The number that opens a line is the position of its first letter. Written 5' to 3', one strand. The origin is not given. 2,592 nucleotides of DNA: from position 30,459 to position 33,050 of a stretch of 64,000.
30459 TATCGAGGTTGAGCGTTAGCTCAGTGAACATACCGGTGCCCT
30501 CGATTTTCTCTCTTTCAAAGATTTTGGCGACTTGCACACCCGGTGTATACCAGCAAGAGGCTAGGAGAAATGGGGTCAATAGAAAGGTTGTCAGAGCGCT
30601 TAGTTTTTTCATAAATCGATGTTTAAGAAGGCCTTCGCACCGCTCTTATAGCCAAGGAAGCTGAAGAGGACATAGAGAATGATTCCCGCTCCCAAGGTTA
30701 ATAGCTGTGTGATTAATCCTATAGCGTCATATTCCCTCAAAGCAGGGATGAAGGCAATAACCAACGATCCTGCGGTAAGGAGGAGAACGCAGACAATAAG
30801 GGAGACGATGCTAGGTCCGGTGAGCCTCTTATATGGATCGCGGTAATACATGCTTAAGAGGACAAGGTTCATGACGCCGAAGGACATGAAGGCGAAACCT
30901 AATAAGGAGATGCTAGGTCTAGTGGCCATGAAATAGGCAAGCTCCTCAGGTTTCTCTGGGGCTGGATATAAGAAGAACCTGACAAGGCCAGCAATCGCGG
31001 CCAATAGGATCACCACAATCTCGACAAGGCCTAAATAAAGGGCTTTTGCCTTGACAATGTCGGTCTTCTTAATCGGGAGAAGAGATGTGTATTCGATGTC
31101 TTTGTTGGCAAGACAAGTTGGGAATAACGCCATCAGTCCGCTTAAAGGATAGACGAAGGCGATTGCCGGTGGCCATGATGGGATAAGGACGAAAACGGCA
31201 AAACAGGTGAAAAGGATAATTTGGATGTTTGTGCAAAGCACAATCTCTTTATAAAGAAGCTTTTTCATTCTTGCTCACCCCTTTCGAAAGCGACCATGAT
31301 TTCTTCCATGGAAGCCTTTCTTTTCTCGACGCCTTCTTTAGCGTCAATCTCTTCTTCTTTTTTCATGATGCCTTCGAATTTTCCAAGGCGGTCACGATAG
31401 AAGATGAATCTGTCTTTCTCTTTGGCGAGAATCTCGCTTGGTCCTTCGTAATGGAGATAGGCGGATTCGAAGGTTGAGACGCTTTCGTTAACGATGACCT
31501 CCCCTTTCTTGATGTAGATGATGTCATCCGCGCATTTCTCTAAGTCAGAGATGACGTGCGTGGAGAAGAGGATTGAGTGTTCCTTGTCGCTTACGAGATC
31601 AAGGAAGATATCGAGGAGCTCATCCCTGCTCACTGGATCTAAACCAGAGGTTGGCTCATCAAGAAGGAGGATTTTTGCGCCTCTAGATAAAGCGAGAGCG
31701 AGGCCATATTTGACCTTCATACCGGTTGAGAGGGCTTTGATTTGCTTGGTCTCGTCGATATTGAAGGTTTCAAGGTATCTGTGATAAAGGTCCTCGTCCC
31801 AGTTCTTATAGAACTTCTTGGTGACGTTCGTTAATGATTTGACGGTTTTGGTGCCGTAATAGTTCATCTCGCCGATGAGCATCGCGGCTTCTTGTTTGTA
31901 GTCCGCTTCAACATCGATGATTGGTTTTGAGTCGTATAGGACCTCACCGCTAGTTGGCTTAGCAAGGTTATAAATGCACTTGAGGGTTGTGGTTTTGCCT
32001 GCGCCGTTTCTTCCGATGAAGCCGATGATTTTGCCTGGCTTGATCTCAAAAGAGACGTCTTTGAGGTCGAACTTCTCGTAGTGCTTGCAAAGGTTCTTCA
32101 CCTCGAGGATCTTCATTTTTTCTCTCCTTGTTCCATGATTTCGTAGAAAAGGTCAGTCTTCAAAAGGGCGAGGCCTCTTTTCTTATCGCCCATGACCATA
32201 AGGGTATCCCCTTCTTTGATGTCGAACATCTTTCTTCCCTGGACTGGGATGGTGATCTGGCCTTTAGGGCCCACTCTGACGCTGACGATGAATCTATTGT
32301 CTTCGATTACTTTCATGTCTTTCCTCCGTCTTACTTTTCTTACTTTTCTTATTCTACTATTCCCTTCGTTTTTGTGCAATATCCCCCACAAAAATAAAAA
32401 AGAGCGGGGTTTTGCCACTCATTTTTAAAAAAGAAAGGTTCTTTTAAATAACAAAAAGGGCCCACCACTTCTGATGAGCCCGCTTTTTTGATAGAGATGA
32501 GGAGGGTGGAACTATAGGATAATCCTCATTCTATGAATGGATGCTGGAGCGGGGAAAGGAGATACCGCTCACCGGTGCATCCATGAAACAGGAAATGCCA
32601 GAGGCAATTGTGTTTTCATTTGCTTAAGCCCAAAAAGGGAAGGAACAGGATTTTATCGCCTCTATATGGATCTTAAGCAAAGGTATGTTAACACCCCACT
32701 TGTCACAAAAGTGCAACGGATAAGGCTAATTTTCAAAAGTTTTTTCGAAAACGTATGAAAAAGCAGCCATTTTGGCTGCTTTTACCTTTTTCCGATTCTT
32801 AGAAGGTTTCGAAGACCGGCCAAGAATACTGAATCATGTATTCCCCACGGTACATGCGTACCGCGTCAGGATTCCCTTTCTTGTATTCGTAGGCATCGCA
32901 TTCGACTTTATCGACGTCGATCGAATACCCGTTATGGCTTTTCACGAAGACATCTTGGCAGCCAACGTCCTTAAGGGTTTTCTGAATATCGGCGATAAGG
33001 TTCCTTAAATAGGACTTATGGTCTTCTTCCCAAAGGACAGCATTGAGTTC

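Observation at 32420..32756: Terminator-flanked, highly structured 340-bp protein-free interval: candidate sRNA gene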

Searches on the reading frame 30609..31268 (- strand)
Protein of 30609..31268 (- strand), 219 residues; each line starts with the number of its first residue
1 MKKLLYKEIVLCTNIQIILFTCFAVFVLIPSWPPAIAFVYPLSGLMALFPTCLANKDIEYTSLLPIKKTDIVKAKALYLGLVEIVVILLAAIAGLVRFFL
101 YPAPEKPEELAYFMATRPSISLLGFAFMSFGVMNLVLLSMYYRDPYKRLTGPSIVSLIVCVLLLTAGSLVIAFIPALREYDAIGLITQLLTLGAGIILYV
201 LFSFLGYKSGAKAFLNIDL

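Call 21: search_protein_families(library=pfam, proteins=[window:30609-31268:-], max_evalue=0.01)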
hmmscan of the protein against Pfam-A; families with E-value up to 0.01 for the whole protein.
window:30609-31268:- (219 aa): 1 family
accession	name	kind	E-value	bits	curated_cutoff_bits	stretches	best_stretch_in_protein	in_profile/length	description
PF13346.12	ABC2_membrane_5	-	4.7e-06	26.7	25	1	3-201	1-195/205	ABC-2 family transporter protein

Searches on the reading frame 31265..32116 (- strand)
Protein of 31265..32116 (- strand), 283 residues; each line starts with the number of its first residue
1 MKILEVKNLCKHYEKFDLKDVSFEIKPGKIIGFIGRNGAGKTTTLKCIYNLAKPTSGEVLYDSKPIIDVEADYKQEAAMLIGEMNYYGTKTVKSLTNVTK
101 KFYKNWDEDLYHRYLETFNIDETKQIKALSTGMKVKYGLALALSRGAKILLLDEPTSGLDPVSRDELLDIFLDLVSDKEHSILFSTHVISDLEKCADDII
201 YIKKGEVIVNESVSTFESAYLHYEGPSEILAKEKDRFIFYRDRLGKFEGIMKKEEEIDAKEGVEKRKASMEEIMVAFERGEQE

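Call 8: find_encoding_contigs(protein=window:31265-32116:-, flank=6000, max_places=10)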
Protein window:31265-32116:- (283 aa): 4 contigs read that carry it; 3 places shown.
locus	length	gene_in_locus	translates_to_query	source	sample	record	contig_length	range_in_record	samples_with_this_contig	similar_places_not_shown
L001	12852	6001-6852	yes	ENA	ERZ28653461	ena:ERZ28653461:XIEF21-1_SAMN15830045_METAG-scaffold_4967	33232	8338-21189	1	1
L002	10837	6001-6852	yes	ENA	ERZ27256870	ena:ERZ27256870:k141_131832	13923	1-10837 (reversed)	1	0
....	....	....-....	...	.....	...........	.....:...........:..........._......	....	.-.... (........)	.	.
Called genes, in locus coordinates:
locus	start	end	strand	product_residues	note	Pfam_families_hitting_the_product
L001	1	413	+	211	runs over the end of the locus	PF06971:Put_DNA-bind_N, PF02629:CoA_binding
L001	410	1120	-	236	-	PF08032:SpoU_sub_bind (weak), PF00588:SpoU_methylase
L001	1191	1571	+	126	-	PF18812:PBECR3 (faint)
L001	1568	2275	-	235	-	-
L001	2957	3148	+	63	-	-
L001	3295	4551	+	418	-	PF06580:His_kinase, PF02518:HATPase_c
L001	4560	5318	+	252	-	PF00072:Response_reg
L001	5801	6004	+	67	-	PF04014:MazE_antitoxin (weak)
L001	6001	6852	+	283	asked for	PF13175:AAA_15 (faint), PF00005:ABC_tran, PF13304:AAA_21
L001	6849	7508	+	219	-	-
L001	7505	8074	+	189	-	-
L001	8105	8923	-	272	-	PF10609:ParA, PF13614:AAA_31 (weak), PF01656:CbiA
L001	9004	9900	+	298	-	PF11449:ArsP_2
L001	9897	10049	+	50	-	-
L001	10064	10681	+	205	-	-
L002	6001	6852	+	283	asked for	PF13175:AAA_15 (faint), PF00005:ABC_tran, PF13304:AAA_21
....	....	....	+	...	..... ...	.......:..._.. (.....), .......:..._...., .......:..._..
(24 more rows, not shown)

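Call 21: search_protein_families(library=pfam, proteins=[window:31265-32116:-], max_evalue=0.01)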
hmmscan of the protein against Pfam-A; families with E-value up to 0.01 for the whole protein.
window:31265-32116:- (283 aa): 4 families
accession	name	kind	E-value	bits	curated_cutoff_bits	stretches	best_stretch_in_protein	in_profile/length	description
PF00005.33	ABC_tran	-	4.1e-28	99.1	25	1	18-157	1-137/137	ABC transporter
PF13304.12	AAA_21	-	1.6e-15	58.5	27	2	127-187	236-298/304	AAA domain, putative AbiEii toxin, Type IV TA system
PF13175.12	AAA_15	-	1.7e-05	25.1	32.1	1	18-111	14-111/374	AAA ATPase domain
PF13245.12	AAA_19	-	0.0062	17.2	25.1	1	28-129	11-105/134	AAA domain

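Call 43: search_protein_families(library=ncbifam, proteins=[window:31265-32116:-], max_evalue=1)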
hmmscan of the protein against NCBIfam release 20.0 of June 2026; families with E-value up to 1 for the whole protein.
window:31265-32116:- (283 aa): 195 families (the best 25 are shown)
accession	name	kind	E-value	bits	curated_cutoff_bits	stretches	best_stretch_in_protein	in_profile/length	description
NF047565.1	PSM_export_PmtA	equivalog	3.8e-69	233.1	350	1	3-279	2-281/282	phenol-soluble modulin export ABC transporter ATP-binding protein PmtA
TIGR03740.1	galliderm_ABC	subfamily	5.9e-35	121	309.75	1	4-214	1-209/223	lantibiotic protection ABC transporter ATP-binding subunit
TIGR01188.1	drrA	subfamily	9.7e-35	120.3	312.45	1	11-217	1-212/302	daunorubicin resistance ABC transporter, ATP-binding protein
TIGR03522.1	GldA_ABC_ATP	equivalog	6.3e-34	117.8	402.6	1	4-217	3-220/301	gliding motility-associated ABC transporter ATP-binding subunit GldA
TIGR02315.1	ABC_phnC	equivalog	8.7e-33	113.7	266.1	1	3-219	1-236/243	phosphonate ABC transporter ATP-binding protein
NF033858.1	ABC2_perm_RbbA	equivalog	5.9e-32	110.5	1050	1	4-213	267-481/909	ribosome-associated ATPase/putative transporter RbbA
TIGR01186.1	proV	subfamily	6.1e-30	104.5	326.6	1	16-208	7-209/363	betaine/proline/choline family ABC transporter ATP-binding protein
TIGR04521.1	ECF_ATPase_2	equivalog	1e-29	103.5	330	2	124-214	140-230/279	energy-coupling factor transporter ATPase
NF000355.4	ribo_prot_ABC_F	equivalog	1.1e-28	100.5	380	1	5-226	4-205/499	ribosomal protection-like ABC-F family protein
NF047568.1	PSM_export_PmtC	equivalog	2.4e-26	92.9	375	1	5-210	2-201/290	phenol-soluble modulin export ABC transporter ATP-binding protein PmtC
TIGR04406.1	LPS_export_lptB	equivalog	4.6e-26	91.6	240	1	4-213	2-219/239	LPS export ABC transporter ATP-binding protein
TIGR03864.1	PQQ_ABC_ATP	hypoth_equivalog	4e-25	88.6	302.25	2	122-213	126-216/236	ABC transporter, ATP-binding subunit, PQQ-dependent alcohol dehydrogenase system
NF010158.0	PRK13637.1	equivalog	4e-25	88.5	390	1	11-212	16-228/287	energy-coupling factor transporter ATPase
TIGR03410.1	urea_trans_UrtE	equivalog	5.8e-25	88.1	285.8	1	4-218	1-221/230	urea ABC transporter ATP-binding subunit UrtE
NF010060.0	PRK13537.1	equivalog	8.6e-25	87.3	521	1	3-210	15-227/314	nodulation factor ABC transporter ATP-binding protein NodI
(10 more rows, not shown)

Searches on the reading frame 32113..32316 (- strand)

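Call 21: search_protein_families(library=pfam, proteins=[window:32113-32316:-], max_evalue=0.01)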
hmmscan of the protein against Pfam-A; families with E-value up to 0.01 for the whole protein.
window:32113-32316:- (67 aa): 1 family
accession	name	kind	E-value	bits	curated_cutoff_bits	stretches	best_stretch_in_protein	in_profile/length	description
PF04014.23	MazE_antitoxin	-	6.6e-06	26.4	24.7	1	13-45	2-36/48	Antidote-toxin recognition MazE, bacterial antitoxin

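Call 43: search_protein_families(library=ncbifam, proteins=[window:32113-32316:-], max_evalue=1)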
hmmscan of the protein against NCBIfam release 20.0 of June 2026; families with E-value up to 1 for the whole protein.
window:32113-32316:- (67 aa): 5 families
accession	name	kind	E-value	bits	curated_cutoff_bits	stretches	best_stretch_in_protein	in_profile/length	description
TIGR01439.1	lp_hng_hel_AbrB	domain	6.3e-10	38.6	28.3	1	13-53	2-42/44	transcriptional regulator, AbrB family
NF006352.0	PRK08577.1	equivalog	3e-05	24.1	140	1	11-47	5-41/136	hypothetical protein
NF040962.1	near_HgcAB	equivalog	3.6e-05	23.5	70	1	13-62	8-61/70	HgcAB-associated protein HgcC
TIGR02851.1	spore_V_T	equivalog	0.0066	16.3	235.9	1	14-54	8-48/180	stage V sporulation protein T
NF050106.1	TA_MazE_antitoxin_Deino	equivalog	0.049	13.8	65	1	19-46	1-28/65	type II toxin-antitoxin system MazE family antitoxin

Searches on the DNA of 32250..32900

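Call 4: search_rna_families(source=window, start=32250, end=32900, threshold=evalue, max_evalue=10, show_alignments=3)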
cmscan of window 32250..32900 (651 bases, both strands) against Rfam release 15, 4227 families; matches with E-value up to 10: 15.
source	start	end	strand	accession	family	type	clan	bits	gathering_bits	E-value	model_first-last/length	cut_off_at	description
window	32722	32788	+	RF01859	Phe_leader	Cis-reg; leader;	-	25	55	0.075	1-125/125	no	Phenylalanine leader peptide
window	32717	32788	-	RF02900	AaHKsRNA82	Gene; sRNA;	-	24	51.4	0.31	1-81/81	no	Aggregatibacter sRNA 82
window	32726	32784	-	RF02527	SSRC38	Gene; sRNA;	-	22.1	80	0.14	1-166/166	no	Streptococcus sRNA SSRC38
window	32390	32491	-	RF00558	L20_leader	Cis-reg; leader;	-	21.8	58.7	0.079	1-127/127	no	Ribosomal protein L20 leader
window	32728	32829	+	RF02324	TtnuHACA17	Gene; snRNA; snoRNA; HACA-box;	-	20.3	100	3.8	1-118/118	no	Tetrahymena snoRNA TtnuHACA17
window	32703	32793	+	RF00558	L20_leader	Cis-reg; leader;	-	17.7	58.7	0.88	1-127/127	no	Ribosomal protein L20 leader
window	32459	32507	+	RF00584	SNORD105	Gene; snRNA; snoRNA; CD-box;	CL00075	16.7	45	1.5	1-87/87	no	Small nucleolar RNA SNORD105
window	32390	32532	+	RF01743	leu-phe_leader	Cis-reg; leader;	-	16.2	70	6.5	1-162/162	no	leu/phe leader RNA from Lactococcus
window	32392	32472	-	RF02432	SpF25_sRNA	Gene; sRNA;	-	16.1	48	8.5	1-102/102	no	Streptococcus sRNA SpF25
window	32383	32475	-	RF01730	Termite-leu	Cis-reg;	-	16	51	1.4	1-78/78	no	Termite-leu RNA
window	32738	32803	-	RF00834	mir-268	Gene; miRNA;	-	16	47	9.4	1-89/89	no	mir-268 microRNA precursor family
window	32365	32398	+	RF00623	P1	Gene;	-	14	100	2.8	47-83/180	no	Pseudomonas sRNA P1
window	32379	32515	-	RF03532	SQ2397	Cis-reg;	-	13.9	100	9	1-243/243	no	Cis-regulator of HTH transcription factor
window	32732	32760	+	RF00696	mir-203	Gene; miRNA;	-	13.1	65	7.3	29-57/80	no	mir-203 microRNA precursor family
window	32470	32509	+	RF01125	sR4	Gene; snRNA; snoRNA; CD-box;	-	11.1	50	9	1-56/56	no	Small nucleolar RNA sR4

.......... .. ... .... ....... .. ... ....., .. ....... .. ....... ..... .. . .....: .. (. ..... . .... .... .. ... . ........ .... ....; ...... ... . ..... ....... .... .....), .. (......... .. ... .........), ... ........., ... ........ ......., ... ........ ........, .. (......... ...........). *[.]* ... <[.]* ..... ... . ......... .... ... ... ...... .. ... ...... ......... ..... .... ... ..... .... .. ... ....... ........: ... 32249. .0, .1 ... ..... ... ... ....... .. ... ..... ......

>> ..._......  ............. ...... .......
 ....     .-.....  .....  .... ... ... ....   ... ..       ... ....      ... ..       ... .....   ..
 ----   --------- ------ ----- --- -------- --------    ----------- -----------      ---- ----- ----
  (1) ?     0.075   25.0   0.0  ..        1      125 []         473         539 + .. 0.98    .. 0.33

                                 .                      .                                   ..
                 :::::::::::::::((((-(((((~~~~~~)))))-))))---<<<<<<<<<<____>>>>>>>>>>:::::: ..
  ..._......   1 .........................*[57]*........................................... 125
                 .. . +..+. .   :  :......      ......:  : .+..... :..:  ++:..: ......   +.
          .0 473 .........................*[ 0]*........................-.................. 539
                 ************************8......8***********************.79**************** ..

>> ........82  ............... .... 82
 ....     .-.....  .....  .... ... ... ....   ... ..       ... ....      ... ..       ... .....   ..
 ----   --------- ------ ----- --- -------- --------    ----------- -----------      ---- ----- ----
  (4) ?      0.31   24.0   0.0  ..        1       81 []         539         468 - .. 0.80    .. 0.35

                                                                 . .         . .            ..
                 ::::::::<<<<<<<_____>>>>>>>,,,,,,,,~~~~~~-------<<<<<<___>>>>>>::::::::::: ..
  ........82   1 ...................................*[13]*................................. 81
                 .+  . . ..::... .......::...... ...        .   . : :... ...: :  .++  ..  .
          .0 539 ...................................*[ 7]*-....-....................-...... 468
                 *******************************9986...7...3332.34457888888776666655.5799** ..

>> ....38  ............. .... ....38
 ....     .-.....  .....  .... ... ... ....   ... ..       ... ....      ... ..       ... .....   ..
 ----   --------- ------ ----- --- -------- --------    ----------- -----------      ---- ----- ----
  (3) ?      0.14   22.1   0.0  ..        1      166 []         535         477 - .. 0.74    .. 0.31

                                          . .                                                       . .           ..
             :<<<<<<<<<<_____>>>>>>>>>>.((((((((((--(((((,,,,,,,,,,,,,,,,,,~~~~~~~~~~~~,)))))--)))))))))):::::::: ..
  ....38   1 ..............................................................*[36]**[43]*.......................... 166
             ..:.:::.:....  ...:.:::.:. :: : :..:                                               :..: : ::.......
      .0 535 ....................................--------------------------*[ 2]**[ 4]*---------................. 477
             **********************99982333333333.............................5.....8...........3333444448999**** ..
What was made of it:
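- On Any Rfam 15 family (including 6S, RsaE, RNAIII, SRP, RNase P, tmRNA, riboswitches and leaders): The three printed alignments, and the coordinates of most others, centre on the terminator hairpins (call 4).
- On FasX-like arrangement: No Rfam match (call 4).
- Closest known: RsaE/RoxS-type C-rich sRNAs of Firmicutes. Different: No hit to any Rfam family, RsaE included if it is in the library (call 4).
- No known protein-sequestering RNA family matched (call 4).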
